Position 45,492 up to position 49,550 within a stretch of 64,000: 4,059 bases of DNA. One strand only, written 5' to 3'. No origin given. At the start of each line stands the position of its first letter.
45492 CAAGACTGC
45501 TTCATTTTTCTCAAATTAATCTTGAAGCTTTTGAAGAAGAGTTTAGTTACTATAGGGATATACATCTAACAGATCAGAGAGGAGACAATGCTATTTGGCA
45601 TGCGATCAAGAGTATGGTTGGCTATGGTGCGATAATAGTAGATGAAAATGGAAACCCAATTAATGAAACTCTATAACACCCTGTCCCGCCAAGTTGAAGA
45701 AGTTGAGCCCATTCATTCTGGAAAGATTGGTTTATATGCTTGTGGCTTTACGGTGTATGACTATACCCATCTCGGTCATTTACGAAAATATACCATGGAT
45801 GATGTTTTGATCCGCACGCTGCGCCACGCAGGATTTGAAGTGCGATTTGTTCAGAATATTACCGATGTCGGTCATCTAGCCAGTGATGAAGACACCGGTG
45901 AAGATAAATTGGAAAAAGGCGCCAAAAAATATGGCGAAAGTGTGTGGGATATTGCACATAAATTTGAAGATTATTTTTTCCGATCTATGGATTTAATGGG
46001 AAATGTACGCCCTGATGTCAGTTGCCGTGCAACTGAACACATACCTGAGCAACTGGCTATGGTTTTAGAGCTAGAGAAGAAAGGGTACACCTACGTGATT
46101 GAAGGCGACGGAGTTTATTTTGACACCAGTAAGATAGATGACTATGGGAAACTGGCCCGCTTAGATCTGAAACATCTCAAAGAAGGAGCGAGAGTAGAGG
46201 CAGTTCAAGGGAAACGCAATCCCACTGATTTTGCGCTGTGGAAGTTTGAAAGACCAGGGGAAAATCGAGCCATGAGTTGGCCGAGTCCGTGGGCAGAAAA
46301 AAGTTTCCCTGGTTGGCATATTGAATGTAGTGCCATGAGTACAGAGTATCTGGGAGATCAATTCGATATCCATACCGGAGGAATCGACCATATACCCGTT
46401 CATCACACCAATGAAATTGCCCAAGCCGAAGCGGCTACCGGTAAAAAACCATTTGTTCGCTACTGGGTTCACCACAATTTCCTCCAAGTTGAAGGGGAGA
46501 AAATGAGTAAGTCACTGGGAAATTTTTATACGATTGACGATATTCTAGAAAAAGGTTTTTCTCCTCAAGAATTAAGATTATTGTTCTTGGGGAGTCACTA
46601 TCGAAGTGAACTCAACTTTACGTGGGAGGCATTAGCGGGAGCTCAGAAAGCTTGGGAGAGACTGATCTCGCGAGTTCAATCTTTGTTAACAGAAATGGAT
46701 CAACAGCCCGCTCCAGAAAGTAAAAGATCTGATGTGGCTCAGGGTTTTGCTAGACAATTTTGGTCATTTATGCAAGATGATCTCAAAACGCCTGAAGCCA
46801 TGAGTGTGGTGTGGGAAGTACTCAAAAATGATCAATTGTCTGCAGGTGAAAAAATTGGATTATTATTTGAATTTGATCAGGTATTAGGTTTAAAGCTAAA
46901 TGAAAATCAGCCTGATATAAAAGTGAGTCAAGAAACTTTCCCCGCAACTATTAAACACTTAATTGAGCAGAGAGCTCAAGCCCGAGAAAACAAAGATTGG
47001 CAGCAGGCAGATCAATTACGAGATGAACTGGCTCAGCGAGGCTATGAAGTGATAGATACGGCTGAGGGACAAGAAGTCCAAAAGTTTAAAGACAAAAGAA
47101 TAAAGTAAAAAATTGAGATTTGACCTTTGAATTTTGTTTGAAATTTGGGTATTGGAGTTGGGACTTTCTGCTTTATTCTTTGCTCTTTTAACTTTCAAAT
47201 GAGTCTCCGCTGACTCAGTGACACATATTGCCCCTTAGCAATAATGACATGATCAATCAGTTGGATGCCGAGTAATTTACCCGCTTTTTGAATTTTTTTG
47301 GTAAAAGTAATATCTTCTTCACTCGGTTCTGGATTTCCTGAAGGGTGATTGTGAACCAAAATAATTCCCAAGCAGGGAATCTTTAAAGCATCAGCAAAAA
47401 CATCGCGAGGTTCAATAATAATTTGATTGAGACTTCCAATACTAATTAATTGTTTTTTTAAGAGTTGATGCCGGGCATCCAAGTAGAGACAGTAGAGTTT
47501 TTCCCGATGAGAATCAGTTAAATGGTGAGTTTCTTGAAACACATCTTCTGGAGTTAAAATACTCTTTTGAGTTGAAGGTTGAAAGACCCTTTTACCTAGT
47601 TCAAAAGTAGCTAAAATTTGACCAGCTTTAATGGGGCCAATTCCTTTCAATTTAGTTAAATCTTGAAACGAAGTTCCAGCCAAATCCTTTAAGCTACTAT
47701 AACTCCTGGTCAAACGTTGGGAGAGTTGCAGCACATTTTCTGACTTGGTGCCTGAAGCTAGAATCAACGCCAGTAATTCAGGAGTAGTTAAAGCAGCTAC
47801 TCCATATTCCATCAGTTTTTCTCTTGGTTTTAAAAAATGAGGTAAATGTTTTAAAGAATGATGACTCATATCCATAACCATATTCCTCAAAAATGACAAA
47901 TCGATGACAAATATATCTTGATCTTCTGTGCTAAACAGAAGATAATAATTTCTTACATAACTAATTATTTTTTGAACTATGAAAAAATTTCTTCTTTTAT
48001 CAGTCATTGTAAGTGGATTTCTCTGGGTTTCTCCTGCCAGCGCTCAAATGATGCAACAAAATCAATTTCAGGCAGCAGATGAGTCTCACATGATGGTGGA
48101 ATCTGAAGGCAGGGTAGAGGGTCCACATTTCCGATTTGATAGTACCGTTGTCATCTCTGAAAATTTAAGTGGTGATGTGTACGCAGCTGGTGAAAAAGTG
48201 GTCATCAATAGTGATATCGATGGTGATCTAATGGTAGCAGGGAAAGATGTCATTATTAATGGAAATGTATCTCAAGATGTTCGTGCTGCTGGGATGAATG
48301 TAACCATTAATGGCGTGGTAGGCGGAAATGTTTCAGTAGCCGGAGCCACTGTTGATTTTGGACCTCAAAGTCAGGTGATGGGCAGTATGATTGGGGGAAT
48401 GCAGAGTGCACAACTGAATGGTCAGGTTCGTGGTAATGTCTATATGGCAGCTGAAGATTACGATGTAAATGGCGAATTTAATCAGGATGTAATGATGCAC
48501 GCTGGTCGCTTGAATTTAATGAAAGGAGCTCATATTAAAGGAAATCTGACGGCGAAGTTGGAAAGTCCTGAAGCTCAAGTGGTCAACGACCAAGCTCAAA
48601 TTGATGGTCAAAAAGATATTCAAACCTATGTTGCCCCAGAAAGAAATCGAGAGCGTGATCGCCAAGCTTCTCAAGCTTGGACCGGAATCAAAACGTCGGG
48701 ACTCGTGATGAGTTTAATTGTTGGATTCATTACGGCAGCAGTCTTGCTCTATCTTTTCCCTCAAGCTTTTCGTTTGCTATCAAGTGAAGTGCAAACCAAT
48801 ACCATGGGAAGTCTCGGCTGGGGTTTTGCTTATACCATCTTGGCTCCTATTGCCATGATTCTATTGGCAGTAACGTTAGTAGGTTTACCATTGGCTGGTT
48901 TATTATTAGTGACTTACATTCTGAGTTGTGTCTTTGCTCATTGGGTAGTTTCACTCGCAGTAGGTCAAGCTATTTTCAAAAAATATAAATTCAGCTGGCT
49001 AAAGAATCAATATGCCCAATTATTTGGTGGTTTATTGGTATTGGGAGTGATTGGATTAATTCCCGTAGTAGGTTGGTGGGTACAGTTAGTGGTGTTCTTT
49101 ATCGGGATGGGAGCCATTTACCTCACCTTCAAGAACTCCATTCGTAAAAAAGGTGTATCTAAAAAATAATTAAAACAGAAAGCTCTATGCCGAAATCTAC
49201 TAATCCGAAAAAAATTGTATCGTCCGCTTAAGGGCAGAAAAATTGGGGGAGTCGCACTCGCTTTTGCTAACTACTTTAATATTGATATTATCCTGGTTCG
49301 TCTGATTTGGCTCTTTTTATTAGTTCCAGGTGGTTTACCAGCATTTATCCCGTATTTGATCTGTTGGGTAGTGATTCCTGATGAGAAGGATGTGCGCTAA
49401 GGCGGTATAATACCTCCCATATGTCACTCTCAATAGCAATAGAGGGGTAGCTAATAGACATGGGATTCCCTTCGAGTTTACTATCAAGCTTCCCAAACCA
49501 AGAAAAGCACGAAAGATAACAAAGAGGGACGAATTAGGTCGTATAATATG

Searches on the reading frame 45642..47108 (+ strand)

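Call 11: search_protein_families(library=pfam, proteins=[window:45642-47108:+])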
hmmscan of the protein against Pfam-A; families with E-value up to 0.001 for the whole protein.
window:45642-47108:+ (488 aa): 5 families
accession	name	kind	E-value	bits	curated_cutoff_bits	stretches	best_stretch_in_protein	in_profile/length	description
PF01406.26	tRNA-synt_1e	-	1.1e-99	334.1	27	1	21-335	2-300/301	tRNA synthetases class I (C) catalytic domain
PF00133.28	tRNA-synt_1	-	8.3e-12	45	22.7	1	241-326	329-413/414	tRNA synthetases class I (I, L, M and V)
PF09334.17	tRNA-synt_1g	-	5.3e-11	42.3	20.1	1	260-332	301-372/391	tRNA synthetases class I (M)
PF23493.1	CysS_C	-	8.8e-10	39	23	1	433-479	4-50/51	Cysteinyl-tRNA ligase anticodon binding domain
PF01921.24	tRNA-synt_1f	-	9.5e-07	28.5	27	1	247-346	241-340/360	tRNA synthetases class I (K)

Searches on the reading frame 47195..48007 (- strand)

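Call 11: search_protein_families(library=pfam, proteins=[window:47195-48007:-])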
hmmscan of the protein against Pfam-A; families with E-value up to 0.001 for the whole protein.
window:47195-48007:- (270 aa): 4 families
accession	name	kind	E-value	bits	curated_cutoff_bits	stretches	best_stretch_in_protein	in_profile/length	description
PF04002.20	RadC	-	4.1e-40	136.9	22.1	1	152-267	3-119/121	RadC-like JAB domain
PF20582.4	UPF0758_N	-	1.2e-21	77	27.1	1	53-128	2-76/77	UPF0758 N-terminal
PF12826.13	HHH_2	-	7.5e-05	23.2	27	1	95-136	15-56/64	Helix-hairpin-helix motif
PF00633.29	HHH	-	8.2e-05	22.7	24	1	112-133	8-29/30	Helix-hairpin-helix motif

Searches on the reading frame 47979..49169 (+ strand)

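Call 11: search_protein_families(library=pfam, proteins=[window:47979-49169:+])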
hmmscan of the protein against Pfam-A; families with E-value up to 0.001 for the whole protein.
window:47979-49169:+ (396 aa): 1 family
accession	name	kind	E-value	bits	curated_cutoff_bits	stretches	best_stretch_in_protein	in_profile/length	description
PF04519.19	Bactofilin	-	2.1e-09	37.9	27.9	1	40-128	3-90/98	Polymer-forming cytoskeletal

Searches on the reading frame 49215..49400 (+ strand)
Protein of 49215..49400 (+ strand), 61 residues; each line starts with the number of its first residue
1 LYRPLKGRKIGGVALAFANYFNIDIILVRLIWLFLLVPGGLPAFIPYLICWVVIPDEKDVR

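Call 11: search_protein_families(library=pfam, proteins=[window:49215-49400:+])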
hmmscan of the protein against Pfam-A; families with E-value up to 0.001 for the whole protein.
window:49215-49400:+ (61 aa): 1 family
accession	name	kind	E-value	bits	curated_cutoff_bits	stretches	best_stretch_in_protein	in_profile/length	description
PF04024.17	PspC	-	8.8e-17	61.1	25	1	1-57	3-58/58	PspC domain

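Call 48: find_encoding_contigs(protein=window:49215-49400:+, flank=10000, max_places=8)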
Protein window:49215-49400:+ (61 aa): no gene with exactly this product is on record in the collection.
